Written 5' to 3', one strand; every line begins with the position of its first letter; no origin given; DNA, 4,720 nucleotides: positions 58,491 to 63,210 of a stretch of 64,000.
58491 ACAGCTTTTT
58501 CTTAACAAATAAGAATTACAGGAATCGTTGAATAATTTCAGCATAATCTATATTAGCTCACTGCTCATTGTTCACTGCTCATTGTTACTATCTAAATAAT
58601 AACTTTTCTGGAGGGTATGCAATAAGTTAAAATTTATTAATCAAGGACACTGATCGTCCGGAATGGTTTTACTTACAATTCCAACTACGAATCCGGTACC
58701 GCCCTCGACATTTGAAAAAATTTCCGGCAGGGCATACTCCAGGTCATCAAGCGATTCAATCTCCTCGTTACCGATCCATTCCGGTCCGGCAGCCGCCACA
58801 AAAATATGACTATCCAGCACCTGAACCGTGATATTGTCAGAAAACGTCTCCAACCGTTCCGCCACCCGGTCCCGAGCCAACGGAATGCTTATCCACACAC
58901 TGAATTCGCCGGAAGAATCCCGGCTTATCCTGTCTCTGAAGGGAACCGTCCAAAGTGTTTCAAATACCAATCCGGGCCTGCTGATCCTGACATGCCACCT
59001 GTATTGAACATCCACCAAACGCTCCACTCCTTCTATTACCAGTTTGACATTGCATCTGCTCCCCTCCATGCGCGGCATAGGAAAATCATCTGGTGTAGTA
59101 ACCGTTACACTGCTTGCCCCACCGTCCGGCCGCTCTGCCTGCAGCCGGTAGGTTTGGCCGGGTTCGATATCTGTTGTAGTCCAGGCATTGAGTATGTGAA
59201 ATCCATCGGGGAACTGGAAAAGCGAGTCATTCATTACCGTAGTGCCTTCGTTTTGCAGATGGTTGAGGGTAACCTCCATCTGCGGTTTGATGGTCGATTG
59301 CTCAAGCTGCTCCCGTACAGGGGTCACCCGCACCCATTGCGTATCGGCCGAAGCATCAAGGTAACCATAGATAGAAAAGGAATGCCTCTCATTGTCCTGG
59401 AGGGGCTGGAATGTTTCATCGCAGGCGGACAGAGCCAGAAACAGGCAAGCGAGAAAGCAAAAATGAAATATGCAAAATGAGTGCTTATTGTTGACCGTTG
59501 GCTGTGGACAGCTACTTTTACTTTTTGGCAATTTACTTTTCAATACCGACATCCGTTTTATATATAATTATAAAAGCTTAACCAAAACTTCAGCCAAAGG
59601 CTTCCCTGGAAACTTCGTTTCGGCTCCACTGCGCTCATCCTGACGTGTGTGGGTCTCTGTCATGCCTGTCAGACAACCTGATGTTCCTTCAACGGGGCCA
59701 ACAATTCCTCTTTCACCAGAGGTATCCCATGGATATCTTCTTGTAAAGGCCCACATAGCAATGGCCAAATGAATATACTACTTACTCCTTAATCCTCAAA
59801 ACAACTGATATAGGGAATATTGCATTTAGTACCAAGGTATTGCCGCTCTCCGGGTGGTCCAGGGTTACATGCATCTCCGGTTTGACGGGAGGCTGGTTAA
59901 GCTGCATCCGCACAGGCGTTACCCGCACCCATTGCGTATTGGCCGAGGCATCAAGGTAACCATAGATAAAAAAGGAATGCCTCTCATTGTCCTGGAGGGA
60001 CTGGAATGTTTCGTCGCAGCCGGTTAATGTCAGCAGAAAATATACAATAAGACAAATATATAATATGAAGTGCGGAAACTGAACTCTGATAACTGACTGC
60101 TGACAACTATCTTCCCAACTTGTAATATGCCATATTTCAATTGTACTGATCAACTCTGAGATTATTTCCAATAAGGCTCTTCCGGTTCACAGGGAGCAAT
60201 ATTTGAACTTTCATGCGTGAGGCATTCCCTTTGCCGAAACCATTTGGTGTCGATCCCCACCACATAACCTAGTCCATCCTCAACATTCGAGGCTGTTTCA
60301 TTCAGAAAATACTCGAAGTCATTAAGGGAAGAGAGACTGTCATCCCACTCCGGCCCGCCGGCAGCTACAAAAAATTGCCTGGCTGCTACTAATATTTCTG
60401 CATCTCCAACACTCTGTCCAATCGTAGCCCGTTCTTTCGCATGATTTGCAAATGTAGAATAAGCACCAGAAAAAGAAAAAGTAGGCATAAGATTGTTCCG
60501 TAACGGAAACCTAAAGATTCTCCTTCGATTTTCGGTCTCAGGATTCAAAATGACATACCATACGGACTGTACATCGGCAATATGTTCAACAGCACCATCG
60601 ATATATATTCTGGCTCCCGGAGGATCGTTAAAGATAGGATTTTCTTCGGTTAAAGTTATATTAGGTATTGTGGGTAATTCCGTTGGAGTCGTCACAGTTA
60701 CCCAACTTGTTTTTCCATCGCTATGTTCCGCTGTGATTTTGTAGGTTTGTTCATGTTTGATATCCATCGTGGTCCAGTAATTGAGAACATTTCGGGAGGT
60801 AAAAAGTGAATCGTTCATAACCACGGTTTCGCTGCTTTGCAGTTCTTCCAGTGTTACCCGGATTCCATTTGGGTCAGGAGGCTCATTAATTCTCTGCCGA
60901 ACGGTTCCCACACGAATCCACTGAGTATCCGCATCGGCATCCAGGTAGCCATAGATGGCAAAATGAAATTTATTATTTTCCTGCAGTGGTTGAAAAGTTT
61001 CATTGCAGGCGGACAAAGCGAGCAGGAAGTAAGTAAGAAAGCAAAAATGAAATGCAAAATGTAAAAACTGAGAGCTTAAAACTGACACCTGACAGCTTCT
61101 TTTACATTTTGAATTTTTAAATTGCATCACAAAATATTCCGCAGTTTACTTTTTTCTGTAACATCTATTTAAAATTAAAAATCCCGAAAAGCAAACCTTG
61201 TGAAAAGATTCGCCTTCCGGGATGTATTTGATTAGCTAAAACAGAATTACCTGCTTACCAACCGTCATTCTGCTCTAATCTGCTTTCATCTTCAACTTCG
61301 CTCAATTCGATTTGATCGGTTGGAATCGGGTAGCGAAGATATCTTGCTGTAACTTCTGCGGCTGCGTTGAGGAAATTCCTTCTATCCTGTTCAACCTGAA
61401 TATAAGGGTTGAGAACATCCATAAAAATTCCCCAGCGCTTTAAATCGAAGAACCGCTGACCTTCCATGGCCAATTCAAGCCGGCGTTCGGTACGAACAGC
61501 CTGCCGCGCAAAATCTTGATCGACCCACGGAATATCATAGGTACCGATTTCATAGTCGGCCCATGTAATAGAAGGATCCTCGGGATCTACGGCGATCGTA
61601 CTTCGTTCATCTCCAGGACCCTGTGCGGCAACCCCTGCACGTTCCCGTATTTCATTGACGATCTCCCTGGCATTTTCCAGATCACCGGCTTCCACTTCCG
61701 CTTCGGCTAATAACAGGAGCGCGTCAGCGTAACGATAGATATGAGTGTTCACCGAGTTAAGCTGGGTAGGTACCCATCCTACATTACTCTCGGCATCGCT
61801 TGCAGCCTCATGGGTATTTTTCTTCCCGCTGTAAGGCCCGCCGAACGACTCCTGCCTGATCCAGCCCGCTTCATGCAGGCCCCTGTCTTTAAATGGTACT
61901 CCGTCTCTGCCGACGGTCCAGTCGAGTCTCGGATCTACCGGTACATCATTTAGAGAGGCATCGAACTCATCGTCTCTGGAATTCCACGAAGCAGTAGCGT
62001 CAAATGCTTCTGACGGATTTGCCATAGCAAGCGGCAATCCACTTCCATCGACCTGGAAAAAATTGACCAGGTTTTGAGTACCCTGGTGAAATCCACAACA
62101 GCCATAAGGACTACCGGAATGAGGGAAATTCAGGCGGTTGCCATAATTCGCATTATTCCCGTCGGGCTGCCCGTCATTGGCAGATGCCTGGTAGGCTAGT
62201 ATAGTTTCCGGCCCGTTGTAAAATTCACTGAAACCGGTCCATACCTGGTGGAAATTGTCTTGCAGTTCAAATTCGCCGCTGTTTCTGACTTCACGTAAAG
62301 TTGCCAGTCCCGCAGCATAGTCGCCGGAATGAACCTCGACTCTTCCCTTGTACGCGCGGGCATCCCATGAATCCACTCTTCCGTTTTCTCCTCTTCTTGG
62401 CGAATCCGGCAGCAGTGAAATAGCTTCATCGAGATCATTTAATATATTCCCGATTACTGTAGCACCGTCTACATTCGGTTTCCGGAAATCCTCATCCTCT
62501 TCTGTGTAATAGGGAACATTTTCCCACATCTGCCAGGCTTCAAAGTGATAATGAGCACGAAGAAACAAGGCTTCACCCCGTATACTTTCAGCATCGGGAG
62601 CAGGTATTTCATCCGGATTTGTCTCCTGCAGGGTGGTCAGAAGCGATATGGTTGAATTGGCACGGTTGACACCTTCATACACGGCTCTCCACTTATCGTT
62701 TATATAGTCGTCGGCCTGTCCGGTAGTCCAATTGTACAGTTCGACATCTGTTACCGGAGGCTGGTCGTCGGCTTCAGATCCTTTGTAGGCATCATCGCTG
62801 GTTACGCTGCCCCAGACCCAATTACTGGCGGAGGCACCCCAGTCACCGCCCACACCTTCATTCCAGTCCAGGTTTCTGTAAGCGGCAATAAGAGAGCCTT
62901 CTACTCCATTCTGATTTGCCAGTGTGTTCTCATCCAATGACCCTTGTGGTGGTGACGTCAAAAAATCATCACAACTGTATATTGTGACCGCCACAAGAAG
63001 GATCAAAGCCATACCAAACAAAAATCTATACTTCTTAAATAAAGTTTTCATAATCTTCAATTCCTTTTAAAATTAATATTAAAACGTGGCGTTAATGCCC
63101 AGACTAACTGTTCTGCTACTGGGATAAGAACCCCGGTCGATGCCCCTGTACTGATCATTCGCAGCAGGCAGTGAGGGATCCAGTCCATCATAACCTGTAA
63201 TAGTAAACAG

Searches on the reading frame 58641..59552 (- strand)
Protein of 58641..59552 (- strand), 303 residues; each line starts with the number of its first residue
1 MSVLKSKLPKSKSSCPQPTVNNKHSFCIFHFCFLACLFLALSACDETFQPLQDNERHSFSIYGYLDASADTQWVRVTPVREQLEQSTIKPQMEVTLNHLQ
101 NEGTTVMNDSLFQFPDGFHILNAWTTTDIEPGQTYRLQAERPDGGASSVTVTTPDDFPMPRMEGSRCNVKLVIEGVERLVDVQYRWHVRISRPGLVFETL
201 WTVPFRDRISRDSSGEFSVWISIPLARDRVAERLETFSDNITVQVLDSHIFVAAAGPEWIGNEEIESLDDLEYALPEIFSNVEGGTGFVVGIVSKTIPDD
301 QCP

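Call 6: search_protein_families(library=pfam, proteins=[window:58641-59552:-], max_evalue=0.01)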
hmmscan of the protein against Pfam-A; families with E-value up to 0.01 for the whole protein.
window:58641-59552:- (303 aa): 1 family
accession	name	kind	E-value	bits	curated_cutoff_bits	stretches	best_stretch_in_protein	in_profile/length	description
PF14054.11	DUF4249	-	1.4e-08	35.1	28.5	1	52-160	9-113/269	Domain of unknown function (DUF4249)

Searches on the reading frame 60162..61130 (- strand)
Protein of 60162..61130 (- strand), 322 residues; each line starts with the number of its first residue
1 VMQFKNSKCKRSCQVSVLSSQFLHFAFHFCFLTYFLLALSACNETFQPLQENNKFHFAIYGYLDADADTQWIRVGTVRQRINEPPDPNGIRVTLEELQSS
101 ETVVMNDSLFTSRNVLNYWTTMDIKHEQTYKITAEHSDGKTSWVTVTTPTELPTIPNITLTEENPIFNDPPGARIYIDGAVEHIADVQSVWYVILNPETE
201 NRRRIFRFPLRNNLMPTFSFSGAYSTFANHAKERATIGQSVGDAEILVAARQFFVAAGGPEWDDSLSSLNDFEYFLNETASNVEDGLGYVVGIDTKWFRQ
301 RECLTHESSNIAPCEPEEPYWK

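Call 6: search_protein_families(library=pfam, proteins=[window:60162-61130:-], max_evalue=0.01)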
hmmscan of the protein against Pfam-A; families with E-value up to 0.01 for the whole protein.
window:60162-61130:- (322 aa): 1 family
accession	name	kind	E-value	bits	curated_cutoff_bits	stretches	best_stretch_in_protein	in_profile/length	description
PF14054.11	DUF4249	-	1.2e-08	35.3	28.5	1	58-178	17-136/269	Domain of unknown function (DUF4249)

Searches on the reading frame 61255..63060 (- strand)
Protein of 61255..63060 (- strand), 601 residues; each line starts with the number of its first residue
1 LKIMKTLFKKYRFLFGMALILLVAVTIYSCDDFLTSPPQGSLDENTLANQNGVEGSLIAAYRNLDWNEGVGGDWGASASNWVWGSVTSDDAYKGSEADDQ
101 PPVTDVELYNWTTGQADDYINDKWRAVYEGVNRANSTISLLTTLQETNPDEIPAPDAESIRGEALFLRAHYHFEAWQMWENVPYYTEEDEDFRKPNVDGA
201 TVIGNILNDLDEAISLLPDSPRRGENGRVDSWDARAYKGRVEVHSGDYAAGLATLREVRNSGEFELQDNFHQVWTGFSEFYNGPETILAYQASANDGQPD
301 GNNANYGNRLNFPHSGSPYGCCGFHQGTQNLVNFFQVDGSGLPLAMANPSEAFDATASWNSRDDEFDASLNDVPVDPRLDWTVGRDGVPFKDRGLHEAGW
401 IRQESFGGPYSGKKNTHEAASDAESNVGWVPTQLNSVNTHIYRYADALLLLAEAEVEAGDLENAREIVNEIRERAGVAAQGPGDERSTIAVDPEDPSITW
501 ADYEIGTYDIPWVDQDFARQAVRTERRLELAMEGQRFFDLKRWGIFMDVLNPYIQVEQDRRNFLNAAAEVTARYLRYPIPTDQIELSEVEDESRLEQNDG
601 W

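Call 14: search_protein_families(library=pfam, proteins=[window:61255-63060:-], max_evalue=0.001)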
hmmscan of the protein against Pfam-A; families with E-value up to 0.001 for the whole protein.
window:61255-63060:- (601 aa): 4 families
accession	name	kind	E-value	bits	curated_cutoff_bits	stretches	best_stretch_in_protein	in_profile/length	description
PF07980.17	SusD_RagB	-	1.6e-40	140.1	23.1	1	284-601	1-297/297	SusD family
PF14322.12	SusD-like_3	-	9.8e-18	65.5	27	1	112-241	66-189/191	Starch-binding associating with outer membrane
PF13432.12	TPR_16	-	4.9e-05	24.1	32.7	0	442-474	28-60/65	Tetratricopeptide repeat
PF14559.12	TPR_19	-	0.00072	20.3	25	0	444-475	24-55/68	Tetratricopeptide repeat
